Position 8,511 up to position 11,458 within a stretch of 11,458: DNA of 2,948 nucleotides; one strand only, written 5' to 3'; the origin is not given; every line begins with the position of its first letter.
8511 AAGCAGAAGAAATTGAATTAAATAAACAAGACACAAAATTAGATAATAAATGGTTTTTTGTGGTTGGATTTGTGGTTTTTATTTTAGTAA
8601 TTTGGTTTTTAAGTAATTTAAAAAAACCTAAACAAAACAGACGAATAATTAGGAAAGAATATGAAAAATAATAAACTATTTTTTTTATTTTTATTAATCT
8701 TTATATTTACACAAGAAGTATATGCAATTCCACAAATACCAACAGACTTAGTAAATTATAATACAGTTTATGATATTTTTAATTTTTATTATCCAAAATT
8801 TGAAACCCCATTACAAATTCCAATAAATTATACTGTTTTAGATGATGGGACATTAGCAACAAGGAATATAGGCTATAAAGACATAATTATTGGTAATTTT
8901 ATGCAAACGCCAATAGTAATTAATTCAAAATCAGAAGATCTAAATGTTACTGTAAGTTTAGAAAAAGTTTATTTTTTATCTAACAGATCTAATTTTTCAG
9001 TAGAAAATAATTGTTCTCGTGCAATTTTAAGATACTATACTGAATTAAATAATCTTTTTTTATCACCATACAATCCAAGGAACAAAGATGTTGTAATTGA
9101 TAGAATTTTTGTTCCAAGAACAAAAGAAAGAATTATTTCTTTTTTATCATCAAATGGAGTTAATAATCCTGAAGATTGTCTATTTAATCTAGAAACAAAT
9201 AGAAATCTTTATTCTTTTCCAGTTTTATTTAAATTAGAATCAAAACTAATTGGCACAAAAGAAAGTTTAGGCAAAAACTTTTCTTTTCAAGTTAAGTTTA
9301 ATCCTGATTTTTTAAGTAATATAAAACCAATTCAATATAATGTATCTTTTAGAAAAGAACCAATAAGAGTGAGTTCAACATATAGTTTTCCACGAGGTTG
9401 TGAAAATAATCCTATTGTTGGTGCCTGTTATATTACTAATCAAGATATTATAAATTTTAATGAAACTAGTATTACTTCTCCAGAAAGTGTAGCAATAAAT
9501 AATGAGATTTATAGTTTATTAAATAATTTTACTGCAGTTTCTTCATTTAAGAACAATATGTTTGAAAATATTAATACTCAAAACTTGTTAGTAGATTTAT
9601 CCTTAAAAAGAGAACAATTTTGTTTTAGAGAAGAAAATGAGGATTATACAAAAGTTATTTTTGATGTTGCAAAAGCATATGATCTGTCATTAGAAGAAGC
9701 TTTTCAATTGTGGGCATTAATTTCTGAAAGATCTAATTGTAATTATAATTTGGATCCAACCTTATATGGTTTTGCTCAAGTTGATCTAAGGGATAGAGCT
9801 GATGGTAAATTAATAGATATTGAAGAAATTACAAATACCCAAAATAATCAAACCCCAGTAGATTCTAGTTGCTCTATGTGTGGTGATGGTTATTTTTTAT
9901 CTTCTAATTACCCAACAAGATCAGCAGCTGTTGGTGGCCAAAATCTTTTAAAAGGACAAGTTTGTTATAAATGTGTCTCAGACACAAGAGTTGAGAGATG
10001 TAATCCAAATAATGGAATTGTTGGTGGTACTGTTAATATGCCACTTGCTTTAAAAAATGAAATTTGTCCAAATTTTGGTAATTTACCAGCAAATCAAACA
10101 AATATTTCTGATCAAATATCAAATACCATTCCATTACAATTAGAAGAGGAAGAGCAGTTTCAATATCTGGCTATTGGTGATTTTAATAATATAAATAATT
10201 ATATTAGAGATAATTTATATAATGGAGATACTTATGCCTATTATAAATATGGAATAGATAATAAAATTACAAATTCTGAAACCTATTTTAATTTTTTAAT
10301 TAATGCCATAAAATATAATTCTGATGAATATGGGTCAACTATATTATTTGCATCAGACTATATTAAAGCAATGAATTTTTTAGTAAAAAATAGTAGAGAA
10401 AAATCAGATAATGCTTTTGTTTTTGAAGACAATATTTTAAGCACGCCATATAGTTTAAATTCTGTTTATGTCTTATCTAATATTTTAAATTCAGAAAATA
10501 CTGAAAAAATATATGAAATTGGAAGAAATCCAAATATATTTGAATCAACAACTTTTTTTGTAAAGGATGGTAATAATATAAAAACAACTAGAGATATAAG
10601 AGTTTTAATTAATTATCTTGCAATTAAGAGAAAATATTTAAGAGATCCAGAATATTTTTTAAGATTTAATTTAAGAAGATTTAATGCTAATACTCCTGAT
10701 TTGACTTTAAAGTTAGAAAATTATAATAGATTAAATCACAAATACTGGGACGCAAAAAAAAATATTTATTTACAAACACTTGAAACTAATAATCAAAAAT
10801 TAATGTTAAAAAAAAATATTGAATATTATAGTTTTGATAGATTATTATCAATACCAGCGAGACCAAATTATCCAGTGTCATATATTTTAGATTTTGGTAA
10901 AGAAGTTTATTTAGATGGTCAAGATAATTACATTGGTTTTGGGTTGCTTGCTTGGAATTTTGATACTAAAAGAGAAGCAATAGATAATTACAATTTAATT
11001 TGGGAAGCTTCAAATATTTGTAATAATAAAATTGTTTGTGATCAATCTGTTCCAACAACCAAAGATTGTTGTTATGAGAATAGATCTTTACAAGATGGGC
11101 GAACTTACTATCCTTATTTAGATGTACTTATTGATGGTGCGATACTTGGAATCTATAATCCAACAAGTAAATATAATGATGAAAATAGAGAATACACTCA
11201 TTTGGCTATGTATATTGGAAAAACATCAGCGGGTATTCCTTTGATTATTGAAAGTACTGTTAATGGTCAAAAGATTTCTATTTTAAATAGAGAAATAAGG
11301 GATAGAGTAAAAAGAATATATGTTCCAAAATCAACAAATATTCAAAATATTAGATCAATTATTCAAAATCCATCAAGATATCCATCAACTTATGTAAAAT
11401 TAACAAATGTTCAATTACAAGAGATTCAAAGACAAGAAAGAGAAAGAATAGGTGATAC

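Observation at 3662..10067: A 63-aa cysteine-rich cassette sits at different positions in the two paralogs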

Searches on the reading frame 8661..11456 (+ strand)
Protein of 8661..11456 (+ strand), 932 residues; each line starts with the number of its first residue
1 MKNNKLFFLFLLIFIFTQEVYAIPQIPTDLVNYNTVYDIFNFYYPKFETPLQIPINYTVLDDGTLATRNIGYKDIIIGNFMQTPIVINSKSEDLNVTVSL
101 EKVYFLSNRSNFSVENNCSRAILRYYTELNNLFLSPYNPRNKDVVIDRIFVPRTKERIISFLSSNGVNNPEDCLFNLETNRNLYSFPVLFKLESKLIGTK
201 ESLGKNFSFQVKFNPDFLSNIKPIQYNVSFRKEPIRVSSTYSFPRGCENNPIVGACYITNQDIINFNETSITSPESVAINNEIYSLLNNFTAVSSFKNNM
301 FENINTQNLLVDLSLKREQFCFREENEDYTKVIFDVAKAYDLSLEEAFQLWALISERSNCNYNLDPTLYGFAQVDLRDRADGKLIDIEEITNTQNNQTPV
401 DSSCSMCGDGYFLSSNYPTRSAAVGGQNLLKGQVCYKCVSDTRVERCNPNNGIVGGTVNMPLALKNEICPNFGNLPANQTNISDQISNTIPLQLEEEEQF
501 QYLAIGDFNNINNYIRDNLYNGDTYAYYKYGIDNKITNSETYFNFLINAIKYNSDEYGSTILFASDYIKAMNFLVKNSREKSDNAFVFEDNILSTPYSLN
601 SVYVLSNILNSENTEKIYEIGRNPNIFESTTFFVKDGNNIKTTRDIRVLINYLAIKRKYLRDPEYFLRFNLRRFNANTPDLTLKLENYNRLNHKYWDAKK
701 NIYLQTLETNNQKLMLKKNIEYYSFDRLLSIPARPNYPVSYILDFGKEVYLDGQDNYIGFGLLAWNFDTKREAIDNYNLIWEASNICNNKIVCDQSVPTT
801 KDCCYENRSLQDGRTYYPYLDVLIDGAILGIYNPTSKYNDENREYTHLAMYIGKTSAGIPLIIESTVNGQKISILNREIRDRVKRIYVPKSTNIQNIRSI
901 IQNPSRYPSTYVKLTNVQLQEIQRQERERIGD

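Call 5: search_protein_families(library=pfam, proteins=[window:8661-11456:+], max_evalue=0.1)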
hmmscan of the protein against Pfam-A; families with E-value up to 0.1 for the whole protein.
window:8661-11456:+ (932 aa): 3 families
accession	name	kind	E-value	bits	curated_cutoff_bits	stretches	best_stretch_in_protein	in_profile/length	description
PF24425.1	Ig_GP210_15th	-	0.026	14.9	27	1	167-225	8-66/120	Nuclear pore complex protein GP210, Ig-like domain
PF22413.2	OGT_N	-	0.047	14.2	27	0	142-172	14-44/72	Methylated DNA-protein cysteine MeTransferase OGT N-terminal domain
PF06307.17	Herpes_IR6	-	0.047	13.7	25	0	266-316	140-190/214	Herpesvirus IR6 protein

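Call 6: search_protein_families(library=ncbifam, proteins=[window:8661-11456:+], max_evalue=0.1)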
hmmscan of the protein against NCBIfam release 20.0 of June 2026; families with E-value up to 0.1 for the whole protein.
window:8661-11456:+ (932 aa): 0 families

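Call 10: find_homologous_proteins(query=window:8661-11456:+, max_evalue=0.001)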
Query window:8661-11456:+ (932 aa): 15 proteins with E <= 0.001 among 8000 candidates.
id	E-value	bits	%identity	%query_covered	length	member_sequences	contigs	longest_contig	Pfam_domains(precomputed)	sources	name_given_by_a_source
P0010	0.0e+0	2069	98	100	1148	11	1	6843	PF00877.26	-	-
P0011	0.0e+0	1129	56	97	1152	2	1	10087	PF00877.26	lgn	-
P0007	0.0e+0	1078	53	98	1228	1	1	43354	-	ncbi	-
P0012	7.9e-287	972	59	48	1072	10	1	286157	PF00877.26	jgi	jgi:hypothetical protein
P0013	4.6e-278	943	60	48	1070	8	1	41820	PF00877.26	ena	-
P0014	2.4e-261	888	47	99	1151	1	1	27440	PF00877.26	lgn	-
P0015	6.9e-235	800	43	99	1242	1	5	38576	-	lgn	-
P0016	1.7e-229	783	51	48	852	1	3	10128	-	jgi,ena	jgi:hypothetical protein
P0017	1.9e-222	759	50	48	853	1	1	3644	-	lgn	-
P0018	6.4e-194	665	48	47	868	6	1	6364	-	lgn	-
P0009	2.2e-189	650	50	66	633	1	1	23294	-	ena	-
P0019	5.6e-182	625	44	46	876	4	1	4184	-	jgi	-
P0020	2.8e-176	607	44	46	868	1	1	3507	-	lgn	-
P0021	1.0e-165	572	43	45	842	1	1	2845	-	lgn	-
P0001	1.7e-72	263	30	39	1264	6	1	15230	-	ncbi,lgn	-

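Call 26: search_protein_families(library=pfam, proteins=[P0010, P0016], max_evalue=0.01)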
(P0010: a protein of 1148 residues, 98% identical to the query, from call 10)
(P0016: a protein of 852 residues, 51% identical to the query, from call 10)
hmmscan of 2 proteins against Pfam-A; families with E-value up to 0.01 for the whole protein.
P0010 (1148 aa): 1 family
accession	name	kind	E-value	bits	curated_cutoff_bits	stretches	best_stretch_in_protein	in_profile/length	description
PF00877.26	NLPC_P60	-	8.6e-07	29.3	23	1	967-1100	1-95/105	NlpC/P60 family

P0016 (852 aa): 0 families
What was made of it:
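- On NlpC/P60 (PF00877): P0010 (full-length B, 98% identical) scores 29.3 bits against a cut-off of 23 at residues 967-1100 (call 26).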

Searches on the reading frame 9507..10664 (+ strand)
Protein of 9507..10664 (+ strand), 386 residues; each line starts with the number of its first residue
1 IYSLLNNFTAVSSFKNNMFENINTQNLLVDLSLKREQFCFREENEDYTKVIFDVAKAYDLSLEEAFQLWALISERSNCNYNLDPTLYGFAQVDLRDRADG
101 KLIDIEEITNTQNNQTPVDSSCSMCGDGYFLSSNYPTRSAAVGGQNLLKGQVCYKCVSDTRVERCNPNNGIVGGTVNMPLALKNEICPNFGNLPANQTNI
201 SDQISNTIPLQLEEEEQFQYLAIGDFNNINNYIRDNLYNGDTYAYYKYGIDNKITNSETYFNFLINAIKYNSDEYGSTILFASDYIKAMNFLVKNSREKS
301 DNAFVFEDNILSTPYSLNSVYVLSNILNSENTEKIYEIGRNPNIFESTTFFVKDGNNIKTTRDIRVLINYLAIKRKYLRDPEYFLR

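Call 49: predict_structure(alignment_id=A4)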
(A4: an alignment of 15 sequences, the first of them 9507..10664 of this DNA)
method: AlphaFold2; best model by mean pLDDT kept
length: 386 residues; sequences in the alignment: 15
mean_pLDDT: 76.3   pTM: 0.67
mean pLDDT of the five models: 76.3, 72.6, 67.4, 51.6, 49.1
residues with pLDDT >= 90: 77; 70-90: 217; 50-70: 47; < 50: 45
segments of 3 or more residues with pLDDT < 50: 82-91, 100-116, 191-208
pLDDT, mean of each block of 10 residues (from residue 1): 73 67 87 91 87 94 94 80 45 53 38 46 79 81 78 83 83 78 74 31 38 73 90 87 78 80 75 77 91 92 89 82 82 86 68 84 87 93 84
secondary structure, 60 per line:
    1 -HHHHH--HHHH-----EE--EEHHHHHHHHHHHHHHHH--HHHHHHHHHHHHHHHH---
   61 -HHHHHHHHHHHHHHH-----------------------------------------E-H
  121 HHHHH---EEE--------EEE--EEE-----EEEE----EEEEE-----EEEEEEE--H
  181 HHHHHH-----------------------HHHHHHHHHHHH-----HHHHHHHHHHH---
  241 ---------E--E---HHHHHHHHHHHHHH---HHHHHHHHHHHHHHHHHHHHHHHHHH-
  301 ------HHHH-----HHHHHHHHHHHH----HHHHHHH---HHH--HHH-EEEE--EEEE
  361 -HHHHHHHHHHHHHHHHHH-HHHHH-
elements in order: H2-6 H9-12 H24-39 H42-57 H62-76 H120-125 E129-131 E140-142 E145-147 E153-156 E161-165 E171-177 H180-186 H210-221 H227-237 H257-270 H274-299 H307-310 H316-327 H332-338 E351-354 E357-360 H362-379 H381-385
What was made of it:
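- In the B backbone model the cassette is a beta module between two linkers with pLDDT < 50, and the late site is a hairpin turn (call 49).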

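Call 52: fold_search(model_id=the predicted structure, library=pdb)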
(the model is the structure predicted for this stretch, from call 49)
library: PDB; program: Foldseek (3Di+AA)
matches with E <= 10: 107; with E <= 0.001: 0
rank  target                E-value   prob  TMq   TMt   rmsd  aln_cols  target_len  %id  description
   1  7tt1_B                7.7e-01  0.20  0.08  0.09  13.5        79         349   11  BamABCDE bound to substrate EspP class 4 (released 2022-03-30)
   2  9jfq_A                1.4e+00  0.04  0.09  0.08  19.8       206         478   14  Structure of LaTranC complex bound to 27nt complementary DNA substrate, conformation 2 (released 2025-10-08)
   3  8qp5_B                1.7e+00  0.16  0.08  0.09  12.6        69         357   16  Release Complex: BAM bound EspP (SurA released) (released 2024-09-25)
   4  4aqn_A                1.7e+00  0.07  0.16  0.18  23.6       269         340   12  Crystal structure of pesticin from Y. pestis (released 2012-05-02)
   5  9hg9_B                1.9e+00  0.13  0.08  0.08  13.5        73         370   20  BAM-SurA-darobactin complex in the swing-in state (released 2025-04-16)
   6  9co0_B                2.0e+00  0.12  0.08  0.09  13.2        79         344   23  CryoEM structure of BAM in complex with the PTB2 open-state inhibitor (in SMA nanodisc) (released 2024-12-25)
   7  8orr                  2.0e+00  0.10  0.08  0.08  13.6        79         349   24  Outer membrane protein assembly factor BamB from Klebsiella pneumoniae (released 2024-04-24)
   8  9cnx_B                2.1e+00  0.13  0.08  0.09  13.8        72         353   18  CryoEM structure of BAM in complex with the PTB1 closed-state inhibitor (in DDM detergent) (released 2024-12-25)
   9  9qvq_B                2.3e+00  0.02  0.09  0.11  18.9       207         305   14  Crystal structure of the CtaG_H128A variant from Ruminiclostridium cellulolyticum in complex with PHBA (P2(1)-medium) (released 2025-10-01)
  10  3q7o                  2.4e+00  0.10  0.08  0.09  13.9        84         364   18  The crystal structure of BamB from the BAM complex in spacegroup P213 (released 2011-02-09)
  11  8sqa_B                2.4e+00  0.08  0.07  0.07  14.2        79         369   13  The cryo-EM structure of the EcBAM/EspP(beta8-12) complex (released 2024-05-08)
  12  7t1h_A                2.6e+00  0.02  0.11  0.12  24.4       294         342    7  Crystal structure of CAB1 Pantothenate Kinase from Saccharomyces cerevisiae in complex with compound YU281445 (released 2022-10-05)
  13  8app_B                2.7e+00  0.11  0.14  0.25   7.8       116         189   10  AbLys1 endolysin from Acinetobacter baumannii phage AbTZA1 (released 2022-12-07)
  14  7nri_B                2.7e+00  0.11  0.08  0.08  13.6        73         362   20  Structure of the darobactin-bound E. coli BAM complex (BamABCDE) (released 2021-04-21)
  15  5zc2_A                3.0e+00  0.01  0.08  0.09  22.2       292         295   11  Acinetobacter baumannii p-hydroxyphenylacetate 3-hydroxylase (HPAH), reductase component (C1) (released 2018-08-08)
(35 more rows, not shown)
